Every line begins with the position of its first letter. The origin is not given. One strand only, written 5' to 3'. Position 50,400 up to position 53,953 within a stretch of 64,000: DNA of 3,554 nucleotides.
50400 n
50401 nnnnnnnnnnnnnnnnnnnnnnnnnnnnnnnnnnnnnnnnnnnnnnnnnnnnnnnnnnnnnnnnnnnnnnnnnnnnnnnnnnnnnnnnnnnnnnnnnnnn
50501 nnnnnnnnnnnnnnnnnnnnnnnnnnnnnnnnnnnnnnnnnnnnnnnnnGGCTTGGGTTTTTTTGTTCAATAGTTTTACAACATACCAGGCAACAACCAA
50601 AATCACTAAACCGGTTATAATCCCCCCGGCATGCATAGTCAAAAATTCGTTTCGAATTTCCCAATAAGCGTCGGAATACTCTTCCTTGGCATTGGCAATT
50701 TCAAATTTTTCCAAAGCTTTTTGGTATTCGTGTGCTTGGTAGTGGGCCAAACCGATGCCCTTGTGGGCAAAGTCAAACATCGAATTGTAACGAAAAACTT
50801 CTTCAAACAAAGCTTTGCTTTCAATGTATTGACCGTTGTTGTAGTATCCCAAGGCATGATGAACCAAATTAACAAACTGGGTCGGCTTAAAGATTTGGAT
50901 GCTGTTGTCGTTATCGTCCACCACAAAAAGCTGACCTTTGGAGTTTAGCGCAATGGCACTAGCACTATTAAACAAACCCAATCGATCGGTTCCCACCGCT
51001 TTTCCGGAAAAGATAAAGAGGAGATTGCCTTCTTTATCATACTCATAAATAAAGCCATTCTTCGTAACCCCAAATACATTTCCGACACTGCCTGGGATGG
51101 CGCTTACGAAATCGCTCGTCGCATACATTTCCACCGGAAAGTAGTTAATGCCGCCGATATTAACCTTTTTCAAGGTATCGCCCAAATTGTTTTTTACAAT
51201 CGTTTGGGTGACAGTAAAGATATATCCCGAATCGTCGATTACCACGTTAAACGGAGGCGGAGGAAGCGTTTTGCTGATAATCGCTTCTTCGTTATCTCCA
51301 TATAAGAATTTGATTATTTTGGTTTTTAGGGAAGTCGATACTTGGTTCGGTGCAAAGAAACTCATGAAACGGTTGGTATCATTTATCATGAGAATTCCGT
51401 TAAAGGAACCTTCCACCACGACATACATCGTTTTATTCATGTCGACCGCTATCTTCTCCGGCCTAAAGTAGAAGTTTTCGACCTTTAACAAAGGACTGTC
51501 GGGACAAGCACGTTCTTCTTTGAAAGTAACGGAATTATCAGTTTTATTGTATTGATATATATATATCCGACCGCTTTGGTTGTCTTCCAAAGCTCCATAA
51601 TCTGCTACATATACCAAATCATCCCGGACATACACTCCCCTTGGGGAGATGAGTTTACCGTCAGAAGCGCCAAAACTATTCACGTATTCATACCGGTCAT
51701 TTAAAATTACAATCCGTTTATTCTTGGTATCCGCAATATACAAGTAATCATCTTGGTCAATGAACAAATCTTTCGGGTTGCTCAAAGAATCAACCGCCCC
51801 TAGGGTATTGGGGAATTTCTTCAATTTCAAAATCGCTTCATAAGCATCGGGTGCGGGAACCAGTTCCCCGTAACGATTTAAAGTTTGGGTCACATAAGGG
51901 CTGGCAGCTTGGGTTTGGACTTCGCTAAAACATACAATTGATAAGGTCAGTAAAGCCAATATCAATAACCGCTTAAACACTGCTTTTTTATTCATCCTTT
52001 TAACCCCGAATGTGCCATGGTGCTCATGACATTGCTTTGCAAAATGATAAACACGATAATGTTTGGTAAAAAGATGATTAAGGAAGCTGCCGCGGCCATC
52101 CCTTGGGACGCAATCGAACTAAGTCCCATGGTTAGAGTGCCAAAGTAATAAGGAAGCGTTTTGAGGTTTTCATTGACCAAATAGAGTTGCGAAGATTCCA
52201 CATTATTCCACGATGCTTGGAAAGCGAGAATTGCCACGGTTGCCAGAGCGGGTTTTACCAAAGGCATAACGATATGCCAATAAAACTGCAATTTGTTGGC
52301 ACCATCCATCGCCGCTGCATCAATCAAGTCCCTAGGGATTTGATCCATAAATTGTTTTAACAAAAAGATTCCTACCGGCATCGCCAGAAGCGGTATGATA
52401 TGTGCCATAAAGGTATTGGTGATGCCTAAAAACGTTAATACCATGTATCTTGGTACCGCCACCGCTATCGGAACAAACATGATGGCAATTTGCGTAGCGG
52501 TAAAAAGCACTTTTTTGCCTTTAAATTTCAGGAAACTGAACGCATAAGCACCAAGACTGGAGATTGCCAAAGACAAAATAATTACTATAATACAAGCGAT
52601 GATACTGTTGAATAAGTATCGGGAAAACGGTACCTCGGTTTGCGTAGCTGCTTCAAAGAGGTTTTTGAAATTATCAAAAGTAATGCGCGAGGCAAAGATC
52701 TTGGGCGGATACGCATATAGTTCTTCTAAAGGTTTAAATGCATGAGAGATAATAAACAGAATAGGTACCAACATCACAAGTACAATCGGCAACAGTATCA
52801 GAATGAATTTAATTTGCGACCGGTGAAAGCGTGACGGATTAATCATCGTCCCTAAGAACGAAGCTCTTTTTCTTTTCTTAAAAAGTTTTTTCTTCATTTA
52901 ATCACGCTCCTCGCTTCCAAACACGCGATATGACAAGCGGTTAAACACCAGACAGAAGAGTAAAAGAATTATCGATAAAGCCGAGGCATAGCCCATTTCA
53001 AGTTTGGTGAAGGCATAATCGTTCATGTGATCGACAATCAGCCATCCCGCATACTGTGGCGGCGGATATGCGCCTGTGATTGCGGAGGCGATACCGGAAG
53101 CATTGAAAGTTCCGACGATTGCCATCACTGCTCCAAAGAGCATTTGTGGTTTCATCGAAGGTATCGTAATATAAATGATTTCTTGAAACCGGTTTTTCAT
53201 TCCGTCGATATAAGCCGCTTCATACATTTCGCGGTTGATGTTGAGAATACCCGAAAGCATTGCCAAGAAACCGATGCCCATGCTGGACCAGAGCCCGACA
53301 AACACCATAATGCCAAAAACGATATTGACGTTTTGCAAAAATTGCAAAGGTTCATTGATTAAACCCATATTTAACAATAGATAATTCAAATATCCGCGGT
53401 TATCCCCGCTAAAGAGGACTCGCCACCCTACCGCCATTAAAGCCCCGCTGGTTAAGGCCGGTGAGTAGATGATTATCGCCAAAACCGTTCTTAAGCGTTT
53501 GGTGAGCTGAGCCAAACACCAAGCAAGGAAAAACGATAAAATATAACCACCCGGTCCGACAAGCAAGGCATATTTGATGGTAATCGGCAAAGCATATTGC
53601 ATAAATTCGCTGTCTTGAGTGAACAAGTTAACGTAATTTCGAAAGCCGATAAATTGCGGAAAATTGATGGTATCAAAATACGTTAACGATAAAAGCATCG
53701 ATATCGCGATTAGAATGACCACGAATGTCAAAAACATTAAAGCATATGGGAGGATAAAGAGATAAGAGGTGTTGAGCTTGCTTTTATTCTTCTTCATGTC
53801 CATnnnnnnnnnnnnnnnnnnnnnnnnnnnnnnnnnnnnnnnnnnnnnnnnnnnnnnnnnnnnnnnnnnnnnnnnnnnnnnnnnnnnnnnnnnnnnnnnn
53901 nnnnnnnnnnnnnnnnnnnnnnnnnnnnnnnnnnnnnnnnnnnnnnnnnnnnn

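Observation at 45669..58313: Dual-permease, dual-SBP transporter with NHL/TPR/YIP1 and DUF5696-like subunits: candidate Sus-like uptake machine of Gram-positives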

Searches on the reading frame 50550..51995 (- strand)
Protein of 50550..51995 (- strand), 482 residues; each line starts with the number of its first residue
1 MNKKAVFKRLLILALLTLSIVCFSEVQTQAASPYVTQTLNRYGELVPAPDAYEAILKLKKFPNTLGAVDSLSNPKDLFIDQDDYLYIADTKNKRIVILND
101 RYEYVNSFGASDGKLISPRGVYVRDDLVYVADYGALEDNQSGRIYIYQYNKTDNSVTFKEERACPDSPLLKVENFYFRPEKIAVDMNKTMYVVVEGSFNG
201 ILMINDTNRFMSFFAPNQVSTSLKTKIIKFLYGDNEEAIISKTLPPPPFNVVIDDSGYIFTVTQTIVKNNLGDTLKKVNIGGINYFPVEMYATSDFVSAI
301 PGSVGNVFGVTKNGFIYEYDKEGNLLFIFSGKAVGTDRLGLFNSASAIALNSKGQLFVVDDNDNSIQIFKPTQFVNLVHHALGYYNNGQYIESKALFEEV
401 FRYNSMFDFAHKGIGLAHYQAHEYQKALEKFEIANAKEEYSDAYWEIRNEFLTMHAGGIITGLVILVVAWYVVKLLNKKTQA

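Call 41: search_protein_families(library=pfam, proteins=[window:50550-51995:-], max_evalue=10)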
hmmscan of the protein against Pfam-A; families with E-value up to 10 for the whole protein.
window:50550-51995:- (482 aa): 10 families
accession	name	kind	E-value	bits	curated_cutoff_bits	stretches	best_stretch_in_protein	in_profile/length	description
PF01436.27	NHL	-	1e-11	44.7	20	3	342-369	1-28/28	NHL repeat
PF07719.23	TPR_2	-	0.0002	21.7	27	2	410-433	3-26/34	Tetratricopeptide repeat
PF14157.12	YmzC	-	0.00046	20.7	27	1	133-161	30-57/62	YmzC-like protein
PF13432.12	TPR_16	-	0.0031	18.4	32.7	1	381-434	4-57/65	Tetratricopeptide repeat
PF25021.1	TEN_NHL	-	0.022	14.2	27.1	0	71-95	141-165/357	Teneurin NHL domain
PF00515.34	TPR_1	-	0.052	13.8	27.8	1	410-432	3-25/34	Tetratricopeptide repeat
PF05552.17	MS_channel_1st_1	-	0.066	13.6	22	1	459-478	17-36/50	Mechanosensitive ion channel, conserved TM helix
PF24967.1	NTS_TR130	-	0.1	12.5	25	1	408-446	131-167/233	TR130 NTS domain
PF14853.12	Fis1_TPR_C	-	0.11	13.1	25.3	1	380-397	7-24/53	Fis1 C-terminal tetratricopeptide repeat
PF13424.12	TPR_12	-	0.53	10.9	30.1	0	381-432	10-69/77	Tetratricopeptide repeat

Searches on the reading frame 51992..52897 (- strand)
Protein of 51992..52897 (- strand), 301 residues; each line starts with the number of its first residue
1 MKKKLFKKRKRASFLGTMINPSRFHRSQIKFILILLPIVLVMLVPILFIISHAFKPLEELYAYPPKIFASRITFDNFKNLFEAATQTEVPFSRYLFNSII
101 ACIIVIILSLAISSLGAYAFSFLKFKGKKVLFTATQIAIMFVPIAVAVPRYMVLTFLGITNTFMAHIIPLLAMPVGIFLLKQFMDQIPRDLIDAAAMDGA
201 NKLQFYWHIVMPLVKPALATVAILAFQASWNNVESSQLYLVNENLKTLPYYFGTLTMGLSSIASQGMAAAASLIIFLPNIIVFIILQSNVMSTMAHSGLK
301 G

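Call 4: search_protein_families(library=pfam, proteins=[window:51992-52897:-], max_evalue=0.01)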
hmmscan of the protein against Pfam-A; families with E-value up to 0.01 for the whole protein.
window:51992-52897:- (301 aa): 1 family
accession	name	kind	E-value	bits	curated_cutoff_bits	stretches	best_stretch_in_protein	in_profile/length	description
PF00528.27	BPD_transp_1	-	1.1e-13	51.8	26.4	1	116-286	5-175/184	Binding-protein-dependent transport system inner membrane component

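Call 7: search_protein_families(library=ncbifam, proteins=[window:51992-52897:-], max_evalue=0.001)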
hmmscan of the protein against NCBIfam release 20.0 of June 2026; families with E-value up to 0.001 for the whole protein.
window:51992-52897:- (301 aa): 10 families
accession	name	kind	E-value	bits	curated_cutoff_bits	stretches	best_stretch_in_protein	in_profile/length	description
NF008210.0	PRK10973.1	equivalog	5.8e-28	98.4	297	1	34-293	15-275/281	sn-glycerol-3-phosphate ABC transporter permease UgpE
NF040932.1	ABC_arch_GlcU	equivalog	6.1e-24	85.1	340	1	33-289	7-259/272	glucose ABC transporter permease GlcU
NF008231.0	PRK10998.1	equivalog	4.8e-22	78.9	261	1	28-301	14-296/296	maltose ABC transporter permease MalG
NF007047.0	PRK09500.1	equivalog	3.9e-09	36.5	326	1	38-277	14-240/257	spermidine/putrescine ABC transporter permease PotC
NF008232.0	PRK10999.1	equivalog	4.6e-07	28.9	392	1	171-237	385-451/520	maltose ABC transporter permease MalF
TIGR01581.1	Mo_ABC_porter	hypoth_equivalog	9.1e-07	28.6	210.3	1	95-229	23-171/225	ABC transporter permease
NF043073.1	MMSYN1_0195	equivalog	1.6e-05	23.3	1250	1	38-231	13-197/1021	spermidine/putrescine ABC transporter permease/substrate-binding protein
TIGR02141.1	modB_ABC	equivalog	3.5e-05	23.5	182.6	1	100-227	5-146/208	molybdate ABC transporter permease subunit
NF011624.0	PRK15050.1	equivalog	4.2e-05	22.8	247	1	184-273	184-272/297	2-aminoethylphosphonate ABC transporter permease subunit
NF007852.0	PRK10561.1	equivalog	0.00039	20.4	335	1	183-219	180-216/295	sn-glycerol-3-phosphate ABC transporter permease UgpA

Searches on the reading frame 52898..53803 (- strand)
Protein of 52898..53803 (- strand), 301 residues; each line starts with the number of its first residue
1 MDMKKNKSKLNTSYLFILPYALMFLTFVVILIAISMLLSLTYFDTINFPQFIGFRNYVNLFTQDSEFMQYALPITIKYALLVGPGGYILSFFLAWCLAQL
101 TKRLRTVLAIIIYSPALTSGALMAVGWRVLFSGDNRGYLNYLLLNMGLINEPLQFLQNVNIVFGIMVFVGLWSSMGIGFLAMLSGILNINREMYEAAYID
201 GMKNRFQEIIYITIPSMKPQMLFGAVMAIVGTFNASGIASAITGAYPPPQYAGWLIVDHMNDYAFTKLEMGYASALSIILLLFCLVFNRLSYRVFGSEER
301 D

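Call 4: search_protein_families(library=pfam, proteins=[window:52898-53803:-], max_evalue=0.01)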
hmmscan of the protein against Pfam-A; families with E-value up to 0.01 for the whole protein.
window:52898-53803:- (301 aa): 1 family
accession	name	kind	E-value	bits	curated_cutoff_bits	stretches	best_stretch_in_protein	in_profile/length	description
PF00528.27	BPD_transp_1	-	1.5e-11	44.8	26.4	1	88-291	3-175/184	Binding-protein-dependent transport system inner membrane component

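Call 7: search_protein_families(library=ncbifam, proteins=[window:52898-53803:-], max_evalue=0.001)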
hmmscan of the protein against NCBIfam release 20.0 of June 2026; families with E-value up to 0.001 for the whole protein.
window:52898-53803:- (301 aa): 4 families
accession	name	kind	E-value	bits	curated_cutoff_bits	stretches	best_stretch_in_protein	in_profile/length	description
NF007852.0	PRK10561.1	equivalog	1.4e-18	67.8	335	1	13-295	14-288/295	sn-glycerol-3-phosphate ABC transporter permease UgpA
NF040931.1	ABC_arch_GlcT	equivalog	2.3e-13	50.4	360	1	21-284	5-260/278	glucose ABC transporter permease GlcT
NF007044.0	PRK09497.1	equivalog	7.4e-12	45.3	348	1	7-282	4-262/285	spermidine/putrescine ABC transporter permease PotB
NF007963.0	PRK10683.1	equivalog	4.3e-08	32.9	489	1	13-286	41-300/317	putrescine ABC transporter permease PotH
